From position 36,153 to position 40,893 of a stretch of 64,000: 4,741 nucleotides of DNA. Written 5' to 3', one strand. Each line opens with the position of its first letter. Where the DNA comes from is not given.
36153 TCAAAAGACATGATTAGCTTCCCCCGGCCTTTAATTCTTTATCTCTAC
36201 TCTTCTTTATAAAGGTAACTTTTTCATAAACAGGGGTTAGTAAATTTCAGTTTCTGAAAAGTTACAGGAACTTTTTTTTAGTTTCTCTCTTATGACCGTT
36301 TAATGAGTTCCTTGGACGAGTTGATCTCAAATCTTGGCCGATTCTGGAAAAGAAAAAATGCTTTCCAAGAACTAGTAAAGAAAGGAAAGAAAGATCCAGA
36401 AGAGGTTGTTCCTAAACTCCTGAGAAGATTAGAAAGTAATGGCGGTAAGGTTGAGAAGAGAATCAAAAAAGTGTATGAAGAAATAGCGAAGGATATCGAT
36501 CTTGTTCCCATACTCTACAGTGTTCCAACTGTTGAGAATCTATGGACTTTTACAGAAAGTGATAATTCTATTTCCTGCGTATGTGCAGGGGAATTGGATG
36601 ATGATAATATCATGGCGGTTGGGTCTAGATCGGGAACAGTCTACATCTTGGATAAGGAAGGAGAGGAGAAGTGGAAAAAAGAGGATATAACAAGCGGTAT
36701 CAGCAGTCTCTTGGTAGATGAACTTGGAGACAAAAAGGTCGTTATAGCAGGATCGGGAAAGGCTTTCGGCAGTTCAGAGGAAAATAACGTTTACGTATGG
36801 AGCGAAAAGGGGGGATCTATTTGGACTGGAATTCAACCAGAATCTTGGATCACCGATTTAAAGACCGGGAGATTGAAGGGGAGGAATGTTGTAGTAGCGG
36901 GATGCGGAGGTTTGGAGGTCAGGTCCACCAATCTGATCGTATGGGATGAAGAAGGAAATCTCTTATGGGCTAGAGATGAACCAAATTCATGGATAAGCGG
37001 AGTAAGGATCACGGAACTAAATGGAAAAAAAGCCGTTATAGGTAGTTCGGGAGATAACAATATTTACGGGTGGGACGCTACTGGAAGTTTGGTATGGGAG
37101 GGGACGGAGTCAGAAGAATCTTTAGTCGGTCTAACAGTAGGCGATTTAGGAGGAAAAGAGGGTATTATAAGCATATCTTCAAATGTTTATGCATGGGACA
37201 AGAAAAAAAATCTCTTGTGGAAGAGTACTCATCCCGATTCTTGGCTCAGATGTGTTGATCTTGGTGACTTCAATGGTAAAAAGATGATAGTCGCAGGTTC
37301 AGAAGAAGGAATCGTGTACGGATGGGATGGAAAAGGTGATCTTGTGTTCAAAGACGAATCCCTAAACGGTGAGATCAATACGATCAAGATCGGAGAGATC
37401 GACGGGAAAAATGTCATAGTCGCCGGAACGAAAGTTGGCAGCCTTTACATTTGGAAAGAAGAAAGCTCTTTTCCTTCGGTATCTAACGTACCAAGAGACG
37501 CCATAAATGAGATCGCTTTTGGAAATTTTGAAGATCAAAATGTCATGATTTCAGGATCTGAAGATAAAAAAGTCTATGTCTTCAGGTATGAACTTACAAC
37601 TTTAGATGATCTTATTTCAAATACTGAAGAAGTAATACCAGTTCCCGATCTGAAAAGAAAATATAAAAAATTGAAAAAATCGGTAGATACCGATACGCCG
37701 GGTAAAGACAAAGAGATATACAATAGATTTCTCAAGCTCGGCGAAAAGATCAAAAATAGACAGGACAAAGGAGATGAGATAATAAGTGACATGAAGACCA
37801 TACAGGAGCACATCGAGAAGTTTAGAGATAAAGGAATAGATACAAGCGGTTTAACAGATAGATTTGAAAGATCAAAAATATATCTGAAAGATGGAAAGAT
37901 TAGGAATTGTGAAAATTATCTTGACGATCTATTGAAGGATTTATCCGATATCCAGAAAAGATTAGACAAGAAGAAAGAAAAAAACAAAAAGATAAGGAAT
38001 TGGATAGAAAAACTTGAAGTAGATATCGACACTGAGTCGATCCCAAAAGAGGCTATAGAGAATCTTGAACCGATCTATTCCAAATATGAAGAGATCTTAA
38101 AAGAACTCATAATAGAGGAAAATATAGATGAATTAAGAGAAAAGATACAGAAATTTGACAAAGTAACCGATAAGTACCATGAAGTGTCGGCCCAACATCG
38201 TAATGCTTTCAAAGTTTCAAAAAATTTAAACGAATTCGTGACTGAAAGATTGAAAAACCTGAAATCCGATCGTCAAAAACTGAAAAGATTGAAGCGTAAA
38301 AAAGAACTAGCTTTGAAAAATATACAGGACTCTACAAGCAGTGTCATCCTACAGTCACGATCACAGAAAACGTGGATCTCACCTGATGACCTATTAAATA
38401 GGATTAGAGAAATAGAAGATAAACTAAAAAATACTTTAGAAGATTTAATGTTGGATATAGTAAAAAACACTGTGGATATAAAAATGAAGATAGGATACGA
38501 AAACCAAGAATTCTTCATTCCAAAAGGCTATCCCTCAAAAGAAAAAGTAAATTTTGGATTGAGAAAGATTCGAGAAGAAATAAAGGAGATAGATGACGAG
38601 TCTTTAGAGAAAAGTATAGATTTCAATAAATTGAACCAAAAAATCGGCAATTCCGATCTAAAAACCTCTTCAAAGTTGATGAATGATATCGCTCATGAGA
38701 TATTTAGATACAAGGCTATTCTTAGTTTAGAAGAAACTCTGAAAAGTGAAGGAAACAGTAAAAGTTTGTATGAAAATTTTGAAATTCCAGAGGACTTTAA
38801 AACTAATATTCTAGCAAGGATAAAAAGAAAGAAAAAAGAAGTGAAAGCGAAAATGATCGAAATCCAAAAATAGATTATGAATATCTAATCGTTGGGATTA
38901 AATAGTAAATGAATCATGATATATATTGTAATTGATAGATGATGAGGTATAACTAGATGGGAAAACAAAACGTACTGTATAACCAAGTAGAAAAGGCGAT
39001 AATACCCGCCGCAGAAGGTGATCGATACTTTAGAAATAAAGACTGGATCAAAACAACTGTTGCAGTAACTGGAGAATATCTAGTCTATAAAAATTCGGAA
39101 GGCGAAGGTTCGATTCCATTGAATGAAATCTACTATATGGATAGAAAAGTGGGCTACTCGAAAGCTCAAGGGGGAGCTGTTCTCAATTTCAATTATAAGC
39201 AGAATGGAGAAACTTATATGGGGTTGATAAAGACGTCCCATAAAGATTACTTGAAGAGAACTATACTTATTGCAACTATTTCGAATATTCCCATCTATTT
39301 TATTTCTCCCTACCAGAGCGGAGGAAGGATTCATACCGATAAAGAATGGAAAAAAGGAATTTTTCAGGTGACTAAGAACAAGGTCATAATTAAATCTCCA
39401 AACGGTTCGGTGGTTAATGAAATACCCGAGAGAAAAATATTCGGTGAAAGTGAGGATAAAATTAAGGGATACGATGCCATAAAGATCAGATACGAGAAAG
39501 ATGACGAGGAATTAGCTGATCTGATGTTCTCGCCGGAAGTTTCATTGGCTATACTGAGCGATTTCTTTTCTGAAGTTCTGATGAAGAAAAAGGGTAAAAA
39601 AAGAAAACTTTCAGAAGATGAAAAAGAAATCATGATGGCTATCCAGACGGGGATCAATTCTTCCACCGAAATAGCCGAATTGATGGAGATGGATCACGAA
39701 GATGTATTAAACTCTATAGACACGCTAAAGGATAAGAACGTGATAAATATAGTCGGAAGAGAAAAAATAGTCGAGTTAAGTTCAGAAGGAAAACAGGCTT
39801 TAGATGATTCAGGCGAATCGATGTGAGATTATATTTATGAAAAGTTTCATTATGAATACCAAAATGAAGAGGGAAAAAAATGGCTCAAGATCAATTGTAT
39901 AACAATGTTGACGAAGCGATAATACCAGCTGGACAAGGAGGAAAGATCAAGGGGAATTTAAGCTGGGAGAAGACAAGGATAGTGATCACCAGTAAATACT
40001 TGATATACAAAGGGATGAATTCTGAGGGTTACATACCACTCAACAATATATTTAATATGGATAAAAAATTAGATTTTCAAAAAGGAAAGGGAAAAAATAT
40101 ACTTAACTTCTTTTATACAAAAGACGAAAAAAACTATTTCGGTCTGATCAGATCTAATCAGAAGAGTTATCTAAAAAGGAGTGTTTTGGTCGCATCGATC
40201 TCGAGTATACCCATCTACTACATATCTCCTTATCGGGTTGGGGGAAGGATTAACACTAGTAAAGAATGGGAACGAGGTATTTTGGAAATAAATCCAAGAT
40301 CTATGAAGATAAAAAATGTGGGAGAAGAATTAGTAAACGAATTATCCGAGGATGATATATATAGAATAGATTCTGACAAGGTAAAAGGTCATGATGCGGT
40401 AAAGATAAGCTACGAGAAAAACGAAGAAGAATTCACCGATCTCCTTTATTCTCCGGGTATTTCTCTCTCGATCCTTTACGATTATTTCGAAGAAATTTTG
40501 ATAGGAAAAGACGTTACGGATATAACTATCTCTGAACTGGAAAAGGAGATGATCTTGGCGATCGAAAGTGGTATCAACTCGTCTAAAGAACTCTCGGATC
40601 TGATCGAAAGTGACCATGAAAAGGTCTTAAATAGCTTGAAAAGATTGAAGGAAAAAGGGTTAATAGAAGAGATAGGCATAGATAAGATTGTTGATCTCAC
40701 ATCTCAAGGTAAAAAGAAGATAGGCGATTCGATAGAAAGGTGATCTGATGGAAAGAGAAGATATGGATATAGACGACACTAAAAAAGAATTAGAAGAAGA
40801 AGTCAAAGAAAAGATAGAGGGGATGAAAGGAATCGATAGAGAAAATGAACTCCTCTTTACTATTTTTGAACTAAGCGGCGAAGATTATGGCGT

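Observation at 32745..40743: Three paralogous CheF-like (DUF439-like) genes with C-terminal winged-helix-like tails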

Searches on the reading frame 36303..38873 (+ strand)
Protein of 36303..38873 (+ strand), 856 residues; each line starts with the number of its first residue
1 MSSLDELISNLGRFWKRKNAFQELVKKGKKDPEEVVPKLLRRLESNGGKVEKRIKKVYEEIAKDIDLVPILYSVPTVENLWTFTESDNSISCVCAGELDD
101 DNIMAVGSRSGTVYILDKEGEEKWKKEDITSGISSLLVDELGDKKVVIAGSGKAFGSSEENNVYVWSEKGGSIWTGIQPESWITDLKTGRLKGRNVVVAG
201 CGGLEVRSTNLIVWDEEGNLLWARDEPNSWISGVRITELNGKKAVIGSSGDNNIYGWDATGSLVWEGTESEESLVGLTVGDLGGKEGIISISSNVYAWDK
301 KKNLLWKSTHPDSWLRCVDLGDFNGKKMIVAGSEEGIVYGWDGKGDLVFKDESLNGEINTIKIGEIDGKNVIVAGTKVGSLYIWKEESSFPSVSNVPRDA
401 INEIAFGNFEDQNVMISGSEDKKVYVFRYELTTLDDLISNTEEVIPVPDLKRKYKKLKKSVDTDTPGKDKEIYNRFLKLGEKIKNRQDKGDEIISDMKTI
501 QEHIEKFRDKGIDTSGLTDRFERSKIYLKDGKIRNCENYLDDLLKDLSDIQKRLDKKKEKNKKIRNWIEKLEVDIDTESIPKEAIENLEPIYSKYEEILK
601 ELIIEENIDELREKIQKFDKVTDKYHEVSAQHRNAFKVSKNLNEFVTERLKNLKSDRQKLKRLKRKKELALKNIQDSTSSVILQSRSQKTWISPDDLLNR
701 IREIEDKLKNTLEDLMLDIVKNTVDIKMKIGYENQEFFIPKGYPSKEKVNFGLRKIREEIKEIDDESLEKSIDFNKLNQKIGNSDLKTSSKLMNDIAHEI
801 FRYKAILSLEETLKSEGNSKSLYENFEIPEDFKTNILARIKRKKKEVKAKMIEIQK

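Call 3: search_protein_families(library=pfam, proteins=[window:36303-38873:+], max_evalue=0.01)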
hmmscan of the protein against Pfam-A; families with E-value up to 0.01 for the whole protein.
window:36303-38873:+ (856 aa): 13 families
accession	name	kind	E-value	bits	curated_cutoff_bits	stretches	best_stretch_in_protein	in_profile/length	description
PF23414.1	Beta-prop_EML_2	-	1.1e-09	38.5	90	1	326-430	10-111/266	Echinoderm microtubule-associated protein second beta-propeller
PF13570.13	Beta-prop_ACSF4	-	1.1e-08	35.4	133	1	78-358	40-304/329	Beta-alanine-activating enzyme, beta-propeller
PF25173.1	Beta-prop_WDR3_1st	-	1.3e-06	28.7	154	0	325-427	40-140/184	WDR3 first beta-propeller domain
PF24807.1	WD40_CDC20-Fz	-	1.8e-06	27.9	200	0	289-429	25-164/292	CDC20/Fizzy WD40 domain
PF25292.1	Beta-prop_CGLA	-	3.1e-05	24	26.8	0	100-151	44-94/316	Lambda-carrageenase beta-propeller domain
PF00400.38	WD40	-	0.00017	22.5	27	0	80-115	4-37/39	WD domain, G-beta repeat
PF25171.1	Beta-prop_WDR36-Utp21_1st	-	0.00033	20.6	80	0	355-426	192-262/266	WDR36/Utp21 first beta-propeller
PF23409.1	Beta-prop_EML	-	0.0007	19.6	88.2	1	294-436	92-234/267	Echinoderm microtubule-associated protein first beta-propeller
PF23756.1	Beta-prop_HPS5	-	0.00079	19.2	34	0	76-129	48-99/328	HPS5 beta propeller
PF25174.1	Beta-prop_THOC3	-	0.00083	18.9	305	0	327-436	101-207/272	THOC3 beta-propeller domain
PF25172.1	Beta-prop_WDR3_2nd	-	0.00096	18.9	140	0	366-436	47-116/293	WDR3 second beta-propeller domain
PF24814.1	WD40_Prp19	-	0.0017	17.9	320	0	356-439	7-88/281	Prp19 WD40 domain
PF02561.19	FliS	-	0.0037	18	26.7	0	551-628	38-114/115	Flagellar protein FliS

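Call 4: search_protein_families(library=ncbifam, proteins=[window:36303-38873:+], max_evalue=0.01)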
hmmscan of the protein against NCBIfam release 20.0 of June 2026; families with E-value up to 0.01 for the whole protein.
window:36303-38873:+ (856 aa): 1 family
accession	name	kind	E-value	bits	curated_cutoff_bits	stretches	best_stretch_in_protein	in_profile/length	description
NF003034.1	PRK03918.1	equivalog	0.002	16.1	700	1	470-600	598-728/878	DNA double-strand break repair ATPase Rad50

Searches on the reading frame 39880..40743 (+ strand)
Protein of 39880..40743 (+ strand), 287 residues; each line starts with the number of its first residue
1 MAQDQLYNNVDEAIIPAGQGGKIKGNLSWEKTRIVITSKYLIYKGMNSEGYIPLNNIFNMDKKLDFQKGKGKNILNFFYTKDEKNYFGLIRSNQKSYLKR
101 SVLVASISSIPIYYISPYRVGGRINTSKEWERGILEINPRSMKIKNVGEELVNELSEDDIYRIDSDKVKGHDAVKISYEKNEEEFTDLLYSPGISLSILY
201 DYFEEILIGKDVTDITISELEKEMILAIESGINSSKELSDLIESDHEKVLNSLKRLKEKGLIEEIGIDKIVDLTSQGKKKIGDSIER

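Call 3: search_protein_families(library=pfam, proteins=[window:39880-40743:+], max_evalue=0.01)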
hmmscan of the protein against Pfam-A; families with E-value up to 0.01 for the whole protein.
window:39880-40743:+ (287 aa): 1 family
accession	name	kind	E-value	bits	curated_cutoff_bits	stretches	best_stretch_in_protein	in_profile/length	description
PF04283.17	CheF-arch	-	5.5e-09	36.5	25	1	25-204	20-213/218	Chemotaxis signal transduction system protein F from archaea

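Call 4: search_protein_families(library=ncbifam, proteins=[window:39880-40743:+], max_evalue=0.01)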
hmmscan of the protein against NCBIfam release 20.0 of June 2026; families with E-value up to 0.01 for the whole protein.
window:39880-40743:+ (287 aa): 1 family
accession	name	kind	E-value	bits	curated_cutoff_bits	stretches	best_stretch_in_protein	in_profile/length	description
TIGR01884.1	cas_HTH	subfamily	0.0075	15.7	60.2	0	213-274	136-199/202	CRISPR-associated CARF protein Csa3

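Call 10: search_solved_structures(query=window:39880-40743:+, max_evalue=10, show_alignments=2)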
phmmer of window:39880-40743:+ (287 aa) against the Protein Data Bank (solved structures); distinct sequences matched with E-value up to 10: 8.
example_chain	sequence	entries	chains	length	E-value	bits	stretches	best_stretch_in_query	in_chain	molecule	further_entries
7ovp_A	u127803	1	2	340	1.5e-05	28.1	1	199-282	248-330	Adaptor protein CheF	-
1lj9_A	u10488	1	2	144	0.026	17.6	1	70-131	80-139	transcriptional regulator SlyA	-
7od9_C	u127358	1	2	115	0.041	16.9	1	218-279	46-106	C-terminal domain of CheF from Methanococcus maripaludis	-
5yhy_A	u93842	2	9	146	0.12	15.4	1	204-264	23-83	Zinc transport transcriptional regulator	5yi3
5yhx_A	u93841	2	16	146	0.22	14.5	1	204-264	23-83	Zinc transport transcriptional regulator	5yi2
5yi0_B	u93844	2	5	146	0.26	14.2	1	204-264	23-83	Zinc transport transcriptional regulator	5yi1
5yhz_A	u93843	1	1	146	0.35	13.8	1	204-264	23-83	Zinc transport transcriptional regulator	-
1bf6_A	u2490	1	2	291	1.8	11.5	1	180-239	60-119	PHOSPHOTRIESTERASE HOMOLOGY PROTEIN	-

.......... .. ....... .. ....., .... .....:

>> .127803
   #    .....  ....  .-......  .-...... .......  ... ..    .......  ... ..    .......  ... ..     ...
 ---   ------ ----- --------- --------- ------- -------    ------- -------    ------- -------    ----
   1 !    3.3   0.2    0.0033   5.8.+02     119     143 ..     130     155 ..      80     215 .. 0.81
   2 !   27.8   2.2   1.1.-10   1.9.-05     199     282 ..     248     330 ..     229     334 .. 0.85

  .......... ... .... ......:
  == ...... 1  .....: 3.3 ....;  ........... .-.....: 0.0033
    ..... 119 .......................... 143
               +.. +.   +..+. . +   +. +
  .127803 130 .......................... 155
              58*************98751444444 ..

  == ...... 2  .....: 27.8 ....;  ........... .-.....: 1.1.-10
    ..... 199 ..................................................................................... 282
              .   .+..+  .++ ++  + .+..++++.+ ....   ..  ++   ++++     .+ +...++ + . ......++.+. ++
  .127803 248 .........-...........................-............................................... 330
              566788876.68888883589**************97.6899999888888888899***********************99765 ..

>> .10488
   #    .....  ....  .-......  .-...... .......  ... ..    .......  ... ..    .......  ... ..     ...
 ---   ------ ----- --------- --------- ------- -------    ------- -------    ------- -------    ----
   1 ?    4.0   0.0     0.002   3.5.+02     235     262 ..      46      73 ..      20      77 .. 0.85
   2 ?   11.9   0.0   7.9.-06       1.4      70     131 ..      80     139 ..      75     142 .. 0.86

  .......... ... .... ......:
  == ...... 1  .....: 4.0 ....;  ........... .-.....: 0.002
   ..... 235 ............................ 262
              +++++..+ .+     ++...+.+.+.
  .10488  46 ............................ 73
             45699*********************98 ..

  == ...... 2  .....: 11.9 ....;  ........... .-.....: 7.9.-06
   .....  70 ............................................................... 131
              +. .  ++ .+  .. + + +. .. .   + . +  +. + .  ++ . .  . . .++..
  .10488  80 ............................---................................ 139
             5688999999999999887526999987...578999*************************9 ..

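Call 17: find_homologous_proteins(query=window:39880-40743:+, max_evalue=0.001)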
Query window:39880-40743:+ (287 aa): 7 proteins with E <= 0.001 among 1822 candidates.
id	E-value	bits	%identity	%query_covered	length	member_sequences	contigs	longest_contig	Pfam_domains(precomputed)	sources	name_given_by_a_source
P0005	2.6e-178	610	100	100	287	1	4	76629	PF04283.18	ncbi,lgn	-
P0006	4.1e-145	501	80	100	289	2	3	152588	PF04283.18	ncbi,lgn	-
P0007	2.4e-117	410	65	100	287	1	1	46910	PF04283.18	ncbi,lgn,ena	-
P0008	1.2e-107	378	61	100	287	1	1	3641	PF04283.18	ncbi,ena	-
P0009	2.6e-96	341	68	79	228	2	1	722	-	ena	-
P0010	2.1e-73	266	46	99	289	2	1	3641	PF04283.18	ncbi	-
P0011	1.4e-67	246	40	96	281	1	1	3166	PF04283.18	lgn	-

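Call 38: find_encoding_contigs(protein=P0007, flank=10000, max_places=2)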
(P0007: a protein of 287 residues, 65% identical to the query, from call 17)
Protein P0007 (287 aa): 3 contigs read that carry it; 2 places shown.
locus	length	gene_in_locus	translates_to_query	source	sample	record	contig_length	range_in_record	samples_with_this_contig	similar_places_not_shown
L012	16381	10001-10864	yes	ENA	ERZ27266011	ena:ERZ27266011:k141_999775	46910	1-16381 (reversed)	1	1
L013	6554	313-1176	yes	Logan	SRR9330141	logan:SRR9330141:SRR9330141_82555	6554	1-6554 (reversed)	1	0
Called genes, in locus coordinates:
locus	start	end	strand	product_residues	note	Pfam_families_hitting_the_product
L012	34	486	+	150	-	PF01090:Ribosomal_S19e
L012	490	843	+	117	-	PF01984:dsDNA_bind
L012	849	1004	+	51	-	PF00832:Ribosomal_L39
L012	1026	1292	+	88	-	PF01198:Ribosomal_L31e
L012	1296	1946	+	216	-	PF01912:eIF-6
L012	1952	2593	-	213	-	PF13483:Lactamase_B_3, PF12706:Lactamase_B_2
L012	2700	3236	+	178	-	PF04229:GrpB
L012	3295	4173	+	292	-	PF13302:Acetyltransf_3 (weak), PF00583:Acetyltransf_1 (weak)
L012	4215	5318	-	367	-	-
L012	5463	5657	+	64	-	PF00833:Ribosomal_S17e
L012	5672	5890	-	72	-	PF09341:Pcc1 (weak)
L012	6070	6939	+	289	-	PF04283:CheF-arch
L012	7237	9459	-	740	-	PF00324:AA_permease, PF03845:Spore_permease, PF13520:AA_permease_2, PF00582:Usp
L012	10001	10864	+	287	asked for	PF04283:CheF-arch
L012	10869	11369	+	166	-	PF01584:CheW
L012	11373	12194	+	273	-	PF03705:CheR_N, PF08242:Methyltransf_12 (faint), PF13649:Methyltransf_25 (faint), PF01739:CheR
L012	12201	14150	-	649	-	PF01627:Hpt, PF02895:H-kinase_dim, PF02518:HATPase_c, PF01584:CheW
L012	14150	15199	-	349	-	PF00072:Response_reg, PF01339:CheB_methylest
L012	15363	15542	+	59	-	-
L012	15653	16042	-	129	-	PF00072:Response_reg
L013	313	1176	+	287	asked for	PF04283:CheF-arch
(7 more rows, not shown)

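Call 39: find_encoding_contigs(protein=P0011, flank=10000, max_places=2)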
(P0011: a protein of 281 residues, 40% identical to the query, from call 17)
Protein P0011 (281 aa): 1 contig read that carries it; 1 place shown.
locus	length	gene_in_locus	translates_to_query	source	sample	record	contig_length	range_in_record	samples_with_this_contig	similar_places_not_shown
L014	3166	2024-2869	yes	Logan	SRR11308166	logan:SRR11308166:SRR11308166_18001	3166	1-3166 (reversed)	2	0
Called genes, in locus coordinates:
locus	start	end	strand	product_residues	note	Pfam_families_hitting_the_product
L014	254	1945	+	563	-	PF00497:SBP_bac_3 (faint), PF12974:Phosphonate-bd (faint), PF02518:HATPase_c, PF14501:HATPase_c_5 (weak)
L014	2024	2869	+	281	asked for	PF04283:CheF-arch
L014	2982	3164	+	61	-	?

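Call 47: predict_structure(alignment_id=A3)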
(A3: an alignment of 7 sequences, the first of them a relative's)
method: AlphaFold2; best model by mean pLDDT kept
length: 287 residues; sequences in the alignment: 7
mean_pLDDT: 83.3   pTM: 0.66
mean pLDDT of the five models: 83.3, 81.3, 79.0, 78.9, 76.0
residues with pLDDT >= 90: 86; 70-90: 177; 50-70: 17; < 50: 7
segments of 3 or more residues with pLDDT < 50: 211-213
pLDDT, mean of each block of 10 residues (from residue 1): 74 91 79 92 92 90 74 89 91 91 82 92 85 86 90 87 82 88 89 85 75 65 86 84 83 79 73 77 54
secondary structure, 60 per line:
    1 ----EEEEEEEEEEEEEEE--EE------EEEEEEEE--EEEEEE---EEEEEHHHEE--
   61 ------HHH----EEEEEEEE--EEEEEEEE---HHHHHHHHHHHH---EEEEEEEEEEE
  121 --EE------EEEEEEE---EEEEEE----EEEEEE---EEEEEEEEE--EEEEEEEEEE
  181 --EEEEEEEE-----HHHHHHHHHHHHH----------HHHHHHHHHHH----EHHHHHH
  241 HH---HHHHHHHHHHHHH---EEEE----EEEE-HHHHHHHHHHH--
elements in order: E5-19 E30-37 E40-45 E49-53 E74-81 E84-91 H95-106 E110-120 E131-137 E141-146 E151-156 E160-168 E171-180 E183-190 H196-208 H219-229 H235-242 H246-258 E262-265 E270-273 H275-285

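Call 50: fold_search(model_id=the predicted structure, library=pdb)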
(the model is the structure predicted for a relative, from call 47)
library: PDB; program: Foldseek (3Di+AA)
matches with E <= 10: 1673; with E <= 0.001: 36
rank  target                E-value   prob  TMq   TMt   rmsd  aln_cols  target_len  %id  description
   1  7ovp_A                1.6e-10  1.00  0.46  0.40  16.4       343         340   18  Crystal structure of the chemotactic adaptor protein CheF (released 2022-04-27)
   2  3feh                  1.1e-05  1.00  0.27  0.22  12.9       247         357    9  Crystal structure of full length centaurin alpha-1 (released 2008-12-23)
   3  6l1e                  1.7e-05  1.00  0.21  0.26  14.0       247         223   12  Crystal structure of middle domain of hSSRP1 (released 2020-09-30)
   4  6thl_A                2.2e-05  1.00  0.21  0.26  13.4       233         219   12  Crystal structure of the complex between RTT106 and BCD1 (released 2020-12-02)
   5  7xti_k                2.2e-05  1.00  0.20  0.14  15.1       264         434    9  RNA polymerase II elongation complex transcribing a nucleosome (EC58hex) (released 2022-10-12)
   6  3gyp                  3.0e-05  1.00  0.23  0.29  14.1       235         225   12  Rtt106p (released 2009-12-08)
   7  3tvv_B                3.8e-05  1.00  0.23  0.27  14.1       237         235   12  Structure of the tandem PH domains of Rtt106 (residues 68-315) (released 2012-02-01)
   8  3fm8_C                4.0e-05  1.00  0.26  0.21  13.9       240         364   10  Crystal structure of full length centaurin alpha-1 bound with the FHA domain of KIF13B (CAPRI target) (released 2009-08-25)
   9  7xsx_k                4.2e-05  1.00  0.22  0.15  14.9       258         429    8  RNA polymerase II elongation complex transcribing a nucleosome (EC49) (released 2022-09-07)
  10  3mdb_C                5.5e-05  1.00  0.27  0.21  14.4       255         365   10  Crystal structure of the ternary complex of full length centaurin alpha-1, KIF13B FHA domain, and IP4 (released 2010-08-04)
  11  3to1_B                6.1e-05  1.00  0.23  0.29  13.7       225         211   11  Two surfaces on Rtt106 mediate histone binding and chaperone activity (released 2011-12-21)
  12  3tvv_A                6.5e-05  1.00  0.23  0.27  13.6       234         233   10  Structure of the tandem PH domains of Rtt106 (residues 68-315) (released 2012-02-01)
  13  5umu_A                6.8e-05  1.00  0.21  0.23  14.8       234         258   14  Crystal structure of the middle double PH domain of human FACT complex subunit SPT16 (released 2018-01-31)
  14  3gyo                  8.5e-05  1.00  0.24  0.29  14.0       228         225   12  Se-Met Rtt106p (released 2009-12-08)
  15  5ums                  1.1e-04  1.00  0.22  0.26  14.7       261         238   11  Crystal structure of middle double PH domain of human FACT complex subunit SSRP1 (released 2018-01-31)
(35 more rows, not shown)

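Call 84: find_encoding_contigs(protein=P0010, flank=5000, max_places=2)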
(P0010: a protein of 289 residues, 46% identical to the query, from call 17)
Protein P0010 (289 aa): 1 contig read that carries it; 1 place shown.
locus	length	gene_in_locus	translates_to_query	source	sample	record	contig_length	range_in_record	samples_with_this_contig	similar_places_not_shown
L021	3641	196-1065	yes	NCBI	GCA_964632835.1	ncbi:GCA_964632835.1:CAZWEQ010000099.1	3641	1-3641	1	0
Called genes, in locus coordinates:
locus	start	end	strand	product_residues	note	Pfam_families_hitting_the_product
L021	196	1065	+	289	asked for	PF04283:CheF-arch (weak)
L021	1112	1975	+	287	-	PF04283:CheF-arch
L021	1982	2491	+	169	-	PF01584:CheW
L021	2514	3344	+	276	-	PF13649:Methyltransf_25 (faint), PF03705:CheR_N, PF01739:CheR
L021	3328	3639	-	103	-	?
